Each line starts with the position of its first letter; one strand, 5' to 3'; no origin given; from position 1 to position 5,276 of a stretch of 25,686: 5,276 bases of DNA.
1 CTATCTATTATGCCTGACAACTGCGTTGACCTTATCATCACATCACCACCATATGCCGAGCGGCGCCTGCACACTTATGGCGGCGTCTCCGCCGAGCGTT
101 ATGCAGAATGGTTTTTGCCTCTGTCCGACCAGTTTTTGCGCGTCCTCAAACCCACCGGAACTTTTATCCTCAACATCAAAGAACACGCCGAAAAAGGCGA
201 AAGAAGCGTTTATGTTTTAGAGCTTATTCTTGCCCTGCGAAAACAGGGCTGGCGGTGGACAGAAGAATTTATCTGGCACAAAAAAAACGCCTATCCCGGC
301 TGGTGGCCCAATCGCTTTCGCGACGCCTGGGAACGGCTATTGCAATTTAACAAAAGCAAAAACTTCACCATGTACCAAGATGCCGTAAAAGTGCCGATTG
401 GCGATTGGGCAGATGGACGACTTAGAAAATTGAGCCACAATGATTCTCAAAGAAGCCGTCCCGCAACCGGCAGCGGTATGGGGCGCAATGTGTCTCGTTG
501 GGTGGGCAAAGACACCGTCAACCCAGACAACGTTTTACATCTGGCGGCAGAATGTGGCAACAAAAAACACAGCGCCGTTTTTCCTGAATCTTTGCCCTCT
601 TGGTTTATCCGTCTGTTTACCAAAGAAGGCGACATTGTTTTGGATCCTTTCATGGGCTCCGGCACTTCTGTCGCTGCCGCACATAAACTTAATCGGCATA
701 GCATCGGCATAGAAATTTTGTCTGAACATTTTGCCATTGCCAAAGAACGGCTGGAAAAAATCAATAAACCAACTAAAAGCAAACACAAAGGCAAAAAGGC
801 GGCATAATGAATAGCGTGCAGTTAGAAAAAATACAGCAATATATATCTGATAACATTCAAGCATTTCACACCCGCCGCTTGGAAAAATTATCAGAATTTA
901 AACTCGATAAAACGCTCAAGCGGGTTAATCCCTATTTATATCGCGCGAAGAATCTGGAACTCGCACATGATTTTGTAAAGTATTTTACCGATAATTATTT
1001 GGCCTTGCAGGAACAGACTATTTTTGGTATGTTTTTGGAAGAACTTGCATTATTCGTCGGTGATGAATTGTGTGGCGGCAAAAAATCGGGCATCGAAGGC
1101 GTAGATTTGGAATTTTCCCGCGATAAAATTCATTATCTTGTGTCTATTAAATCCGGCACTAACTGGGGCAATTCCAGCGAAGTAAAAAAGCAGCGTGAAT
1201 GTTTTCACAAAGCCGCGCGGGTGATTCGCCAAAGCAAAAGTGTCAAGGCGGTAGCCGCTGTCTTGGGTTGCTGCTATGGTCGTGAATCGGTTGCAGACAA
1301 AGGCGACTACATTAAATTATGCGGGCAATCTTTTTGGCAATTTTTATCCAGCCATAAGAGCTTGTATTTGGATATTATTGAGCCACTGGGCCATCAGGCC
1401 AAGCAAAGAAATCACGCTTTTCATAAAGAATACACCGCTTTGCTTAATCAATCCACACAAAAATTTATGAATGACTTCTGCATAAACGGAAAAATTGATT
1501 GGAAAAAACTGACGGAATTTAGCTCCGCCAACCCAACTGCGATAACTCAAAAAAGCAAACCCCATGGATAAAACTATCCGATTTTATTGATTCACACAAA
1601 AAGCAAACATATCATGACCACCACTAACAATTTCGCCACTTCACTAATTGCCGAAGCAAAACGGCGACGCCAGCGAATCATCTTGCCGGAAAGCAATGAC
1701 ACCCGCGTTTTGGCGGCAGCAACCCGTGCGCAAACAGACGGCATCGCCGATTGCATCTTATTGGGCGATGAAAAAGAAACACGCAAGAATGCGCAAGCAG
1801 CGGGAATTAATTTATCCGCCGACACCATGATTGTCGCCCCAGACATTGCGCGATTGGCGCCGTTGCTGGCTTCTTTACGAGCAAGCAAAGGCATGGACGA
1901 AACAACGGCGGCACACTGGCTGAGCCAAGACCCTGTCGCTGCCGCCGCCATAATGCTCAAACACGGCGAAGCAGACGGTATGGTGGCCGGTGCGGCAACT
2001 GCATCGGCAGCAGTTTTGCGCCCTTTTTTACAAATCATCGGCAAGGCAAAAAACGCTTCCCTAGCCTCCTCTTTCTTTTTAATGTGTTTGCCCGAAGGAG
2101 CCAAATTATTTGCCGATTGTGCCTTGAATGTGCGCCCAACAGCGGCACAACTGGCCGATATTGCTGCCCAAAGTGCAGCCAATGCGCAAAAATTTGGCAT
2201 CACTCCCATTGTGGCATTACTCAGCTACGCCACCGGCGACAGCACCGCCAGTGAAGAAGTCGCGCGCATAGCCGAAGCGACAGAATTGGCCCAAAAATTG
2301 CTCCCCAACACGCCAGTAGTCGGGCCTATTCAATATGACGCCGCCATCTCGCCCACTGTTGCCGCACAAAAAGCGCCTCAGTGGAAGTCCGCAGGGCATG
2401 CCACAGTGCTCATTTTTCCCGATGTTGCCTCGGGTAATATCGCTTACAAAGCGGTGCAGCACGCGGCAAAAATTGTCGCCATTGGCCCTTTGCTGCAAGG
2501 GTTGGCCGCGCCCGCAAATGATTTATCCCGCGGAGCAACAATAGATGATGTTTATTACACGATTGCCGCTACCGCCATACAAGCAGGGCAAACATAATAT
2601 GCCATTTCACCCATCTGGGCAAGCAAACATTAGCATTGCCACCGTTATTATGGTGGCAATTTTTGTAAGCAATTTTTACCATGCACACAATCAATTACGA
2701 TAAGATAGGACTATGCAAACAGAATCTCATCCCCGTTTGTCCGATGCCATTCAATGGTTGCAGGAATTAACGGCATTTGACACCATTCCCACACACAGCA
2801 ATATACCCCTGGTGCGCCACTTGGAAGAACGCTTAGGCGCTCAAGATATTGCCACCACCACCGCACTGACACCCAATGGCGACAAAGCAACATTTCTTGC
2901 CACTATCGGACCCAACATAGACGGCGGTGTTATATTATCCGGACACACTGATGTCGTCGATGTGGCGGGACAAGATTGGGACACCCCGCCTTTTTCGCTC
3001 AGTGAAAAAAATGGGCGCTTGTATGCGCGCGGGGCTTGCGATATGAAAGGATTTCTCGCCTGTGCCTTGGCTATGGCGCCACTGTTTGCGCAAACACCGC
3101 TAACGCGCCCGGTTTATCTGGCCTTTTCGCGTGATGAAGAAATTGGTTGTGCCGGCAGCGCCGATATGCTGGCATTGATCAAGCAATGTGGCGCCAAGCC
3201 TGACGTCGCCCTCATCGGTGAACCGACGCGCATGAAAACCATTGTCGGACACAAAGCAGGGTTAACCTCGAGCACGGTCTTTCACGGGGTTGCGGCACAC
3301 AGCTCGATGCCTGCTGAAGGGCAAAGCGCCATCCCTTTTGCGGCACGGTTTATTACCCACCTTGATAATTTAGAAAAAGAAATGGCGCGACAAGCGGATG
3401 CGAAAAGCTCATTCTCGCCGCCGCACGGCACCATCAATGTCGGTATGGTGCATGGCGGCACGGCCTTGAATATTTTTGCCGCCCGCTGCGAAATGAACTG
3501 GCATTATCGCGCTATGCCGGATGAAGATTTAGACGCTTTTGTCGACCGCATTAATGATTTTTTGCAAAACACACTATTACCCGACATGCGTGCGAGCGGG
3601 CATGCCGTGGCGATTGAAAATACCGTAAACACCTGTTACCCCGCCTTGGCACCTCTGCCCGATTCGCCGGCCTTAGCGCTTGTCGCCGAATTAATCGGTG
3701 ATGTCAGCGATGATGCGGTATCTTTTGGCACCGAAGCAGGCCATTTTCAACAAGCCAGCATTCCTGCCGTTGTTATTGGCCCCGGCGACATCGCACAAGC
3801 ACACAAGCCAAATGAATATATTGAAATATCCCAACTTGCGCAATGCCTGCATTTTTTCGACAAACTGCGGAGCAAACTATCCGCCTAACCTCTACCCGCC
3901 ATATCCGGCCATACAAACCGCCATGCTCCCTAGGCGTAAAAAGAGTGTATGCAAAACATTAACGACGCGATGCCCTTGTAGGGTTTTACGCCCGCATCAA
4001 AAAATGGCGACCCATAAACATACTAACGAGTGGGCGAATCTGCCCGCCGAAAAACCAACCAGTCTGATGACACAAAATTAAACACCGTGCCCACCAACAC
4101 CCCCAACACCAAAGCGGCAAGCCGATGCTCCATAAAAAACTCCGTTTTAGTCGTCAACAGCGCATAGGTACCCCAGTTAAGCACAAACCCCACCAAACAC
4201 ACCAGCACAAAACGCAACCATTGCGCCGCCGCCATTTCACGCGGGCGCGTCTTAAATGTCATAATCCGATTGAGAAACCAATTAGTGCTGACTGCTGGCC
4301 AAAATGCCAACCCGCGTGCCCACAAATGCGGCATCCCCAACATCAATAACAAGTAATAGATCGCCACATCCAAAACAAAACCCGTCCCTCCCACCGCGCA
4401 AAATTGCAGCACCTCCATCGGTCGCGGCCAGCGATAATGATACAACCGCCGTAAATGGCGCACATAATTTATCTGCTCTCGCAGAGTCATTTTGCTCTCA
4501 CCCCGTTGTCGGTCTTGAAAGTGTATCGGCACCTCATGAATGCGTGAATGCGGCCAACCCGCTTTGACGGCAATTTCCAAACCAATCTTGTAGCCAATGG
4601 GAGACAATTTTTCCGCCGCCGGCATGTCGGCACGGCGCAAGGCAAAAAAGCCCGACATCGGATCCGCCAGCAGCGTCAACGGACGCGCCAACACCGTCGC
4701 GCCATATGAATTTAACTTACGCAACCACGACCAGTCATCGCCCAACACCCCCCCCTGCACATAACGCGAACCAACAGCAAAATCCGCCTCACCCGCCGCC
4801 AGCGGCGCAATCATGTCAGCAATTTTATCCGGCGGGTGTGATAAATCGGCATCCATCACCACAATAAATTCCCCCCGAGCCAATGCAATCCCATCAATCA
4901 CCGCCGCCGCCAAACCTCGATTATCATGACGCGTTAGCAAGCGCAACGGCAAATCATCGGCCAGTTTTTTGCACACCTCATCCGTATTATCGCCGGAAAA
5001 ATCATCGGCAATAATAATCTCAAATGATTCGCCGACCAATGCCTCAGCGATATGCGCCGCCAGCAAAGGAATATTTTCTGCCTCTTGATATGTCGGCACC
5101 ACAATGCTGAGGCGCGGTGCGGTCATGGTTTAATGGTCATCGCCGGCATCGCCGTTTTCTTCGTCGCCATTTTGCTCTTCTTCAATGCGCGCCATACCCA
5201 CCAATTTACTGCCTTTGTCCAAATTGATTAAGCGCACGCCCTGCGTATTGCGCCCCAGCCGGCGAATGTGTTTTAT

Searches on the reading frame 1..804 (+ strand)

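Call 77: search_protein_families(library=pfam, proteins=[window:1-804:+], max_evalue=0.001)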
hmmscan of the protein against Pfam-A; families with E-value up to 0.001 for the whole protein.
window:1-804:+ (268 aa): 1 family
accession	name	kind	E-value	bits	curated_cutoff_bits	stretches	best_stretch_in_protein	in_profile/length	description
PF01555.25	N6_N4_Mtase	-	4.3e-43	148.3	26.7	1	9-249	1-221/221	DNA methylase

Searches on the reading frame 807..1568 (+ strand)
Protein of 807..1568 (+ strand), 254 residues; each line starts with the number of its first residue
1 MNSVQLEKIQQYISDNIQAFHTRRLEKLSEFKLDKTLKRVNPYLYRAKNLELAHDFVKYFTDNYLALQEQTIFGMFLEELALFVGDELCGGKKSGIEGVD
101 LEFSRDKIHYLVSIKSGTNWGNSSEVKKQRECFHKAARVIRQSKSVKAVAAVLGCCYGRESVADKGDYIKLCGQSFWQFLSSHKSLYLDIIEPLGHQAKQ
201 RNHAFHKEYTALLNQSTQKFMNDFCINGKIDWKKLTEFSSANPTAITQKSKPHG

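Call 77: search_protein_families(library=pfam, proteins=[window:807-1568:+], max_evalue=0.001)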
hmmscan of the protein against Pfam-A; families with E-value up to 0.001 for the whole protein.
window:807-1568:+ (254 aa): 1 family
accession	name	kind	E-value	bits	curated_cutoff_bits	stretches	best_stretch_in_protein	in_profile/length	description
PF14511.12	RE_EcoO109I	-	6.9e-75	251.6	22.5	1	8-202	2-198/198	Type II restriction endonuclease EcoO109I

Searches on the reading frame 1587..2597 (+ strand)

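Call 15: search_protein_families(library=pfam, proteins=[window:1587-2597:+], max_evalue=0.001)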
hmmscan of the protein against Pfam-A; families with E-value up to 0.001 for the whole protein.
window:1587-2597:+ (336 aa): 1 family
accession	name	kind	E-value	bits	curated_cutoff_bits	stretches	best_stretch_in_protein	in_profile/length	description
PF01515.24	PTA_PTB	-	6.3e-100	335.1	24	1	16-330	2-319/319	Phosphate acetyl/butaryl transferase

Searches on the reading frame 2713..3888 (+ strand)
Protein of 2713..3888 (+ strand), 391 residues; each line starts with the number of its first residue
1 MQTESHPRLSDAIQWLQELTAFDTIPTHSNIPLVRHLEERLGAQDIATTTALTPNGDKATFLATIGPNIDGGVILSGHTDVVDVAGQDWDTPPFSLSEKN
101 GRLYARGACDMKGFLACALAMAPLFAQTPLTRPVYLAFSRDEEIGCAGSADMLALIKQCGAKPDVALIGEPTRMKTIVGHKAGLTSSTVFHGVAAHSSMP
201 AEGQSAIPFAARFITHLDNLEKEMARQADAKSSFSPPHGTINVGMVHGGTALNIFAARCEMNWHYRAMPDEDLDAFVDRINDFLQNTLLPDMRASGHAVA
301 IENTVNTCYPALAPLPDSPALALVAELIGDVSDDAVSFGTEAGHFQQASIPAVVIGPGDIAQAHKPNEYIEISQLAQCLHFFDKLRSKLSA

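Call 15: search_protein_families(library=pfam, proteins=[window:2713-3888:+], max_evalue=0.001)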
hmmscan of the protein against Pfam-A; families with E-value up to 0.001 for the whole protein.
window:2713-3888:+ (391 aa): 3 families
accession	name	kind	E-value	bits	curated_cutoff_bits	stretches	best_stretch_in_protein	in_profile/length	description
PF01546.33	Peptidase_M20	-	2.8e-36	125.8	24.6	1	74-384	1-202/206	Peptidase family M20/M25/M40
PF07687.19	M20_dimer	-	1e-18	67.7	21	1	180-290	3-105/107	Peptidase dimerisation domain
PF04389.22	Peptidase_M28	-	3.6e-05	24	21.3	1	67-154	8-78/193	Peptidase family M28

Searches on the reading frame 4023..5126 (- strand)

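Call 15: search_protein_families(library=pfam, proteins=[window:4023-5126:-], max_evalue=0.001)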
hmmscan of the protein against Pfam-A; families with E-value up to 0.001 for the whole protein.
window:4023-5126:- (367 aa): 3 families
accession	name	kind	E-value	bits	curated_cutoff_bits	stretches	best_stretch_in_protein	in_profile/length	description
PF00535.33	Glycos_transf_2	-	1.4e-31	110.2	23.3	1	7-165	1-161/168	Glycosyl transferase family 2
PF04138.20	GtrA_DPMS_TM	-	1e-23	84.2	26.1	1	241-359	1-117/117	GtrA/DPMS, transmembrane domain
PF13641.12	Glyco_tranf_2_3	-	1.6e-06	28.7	27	1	4-153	1-132/230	Glycosyltransferase like family 2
